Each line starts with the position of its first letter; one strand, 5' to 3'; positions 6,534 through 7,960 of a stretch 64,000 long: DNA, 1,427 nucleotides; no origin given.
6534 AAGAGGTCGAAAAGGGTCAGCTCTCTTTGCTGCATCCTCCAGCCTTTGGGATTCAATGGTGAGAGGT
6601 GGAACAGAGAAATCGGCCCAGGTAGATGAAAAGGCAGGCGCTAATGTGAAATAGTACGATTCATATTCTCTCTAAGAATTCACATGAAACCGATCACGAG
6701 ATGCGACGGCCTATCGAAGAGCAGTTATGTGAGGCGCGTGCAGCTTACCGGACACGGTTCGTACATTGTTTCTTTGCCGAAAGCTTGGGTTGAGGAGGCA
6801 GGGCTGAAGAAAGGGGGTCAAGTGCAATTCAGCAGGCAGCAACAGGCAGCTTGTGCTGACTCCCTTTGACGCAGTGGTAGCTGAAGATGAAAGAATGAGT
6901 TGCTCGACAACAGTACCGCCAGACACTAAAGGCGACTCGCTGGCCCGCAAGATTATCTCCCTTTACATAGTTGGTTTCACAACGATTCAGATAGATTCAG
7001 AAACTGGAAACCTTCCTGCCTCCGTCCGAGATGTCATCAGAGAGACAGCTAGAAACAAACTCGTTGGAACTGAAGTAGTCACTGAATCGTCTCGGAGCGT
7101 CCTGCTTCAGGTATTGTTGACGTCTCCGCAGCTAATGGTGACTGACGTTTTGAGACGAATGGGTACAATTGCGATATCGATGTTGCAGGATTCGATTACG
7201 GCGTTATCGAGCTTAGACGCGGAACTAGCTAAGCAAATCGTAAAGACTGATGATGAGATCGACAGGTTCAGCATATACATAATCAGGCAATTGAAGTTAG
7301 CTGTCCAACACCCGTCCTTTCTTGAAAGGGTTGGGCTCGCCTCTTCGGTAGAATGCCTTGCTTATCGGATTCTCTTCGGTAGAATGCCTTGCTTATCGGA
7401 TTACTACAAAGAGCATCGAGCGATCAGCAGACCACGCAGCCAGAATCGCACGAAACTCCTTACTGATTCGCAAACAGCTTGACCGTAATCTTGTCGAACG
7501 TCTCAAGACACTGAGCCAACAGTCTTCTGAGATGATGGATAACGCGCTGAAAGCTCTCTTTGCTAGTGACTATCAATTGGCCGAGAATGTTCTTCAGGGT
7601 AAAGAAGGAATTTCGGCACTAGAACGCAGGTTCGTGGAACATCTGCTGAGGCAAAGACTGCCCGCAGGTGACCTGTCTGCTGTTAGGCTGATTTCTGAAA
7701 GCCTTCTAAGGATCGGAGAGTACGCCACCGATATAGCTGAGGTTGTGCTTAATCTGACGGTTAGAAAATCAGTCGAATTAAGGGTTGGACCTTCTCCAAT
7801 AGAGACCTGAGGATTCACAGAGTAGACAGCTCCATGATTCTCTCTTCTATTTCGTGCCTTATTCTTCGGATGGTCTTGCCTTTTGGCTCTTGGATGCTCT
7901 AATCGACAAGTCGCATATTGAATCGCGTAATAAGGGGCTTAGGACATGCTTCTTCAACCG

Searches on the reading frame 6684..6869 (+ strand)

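Call 25: search_protein_families(library=pfam, proteins=[window:6684-6869:+], max_evalue=0.001)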
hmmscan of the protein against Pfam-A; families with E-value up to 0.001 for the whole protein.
window:6684-6869:+ (61 aa): 1 family
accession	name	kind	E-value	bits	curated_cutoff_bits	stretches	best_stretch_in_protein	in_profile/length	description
PF04014.23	MazE_antitoxin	-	1.1e-07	32.1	24.7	1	20-49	1-30/48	Antidote-toxin recognition MazE, bacterial antitoxin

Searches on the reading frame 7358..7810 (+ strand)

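Call 25: search_protein_families(library=pfam, proteins=[window:7358-7810:+], max_evalue=0.001)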
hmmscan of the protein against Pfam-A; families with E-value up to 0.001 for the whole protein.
window:7358-7810:+ (150 aa): 1 family
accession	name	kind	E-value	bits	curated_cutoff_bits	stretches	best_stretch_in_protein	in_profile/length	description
PF01895.24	PhoU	-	2e-15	57.4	23.5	1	50-130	2-89/89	PhoU domain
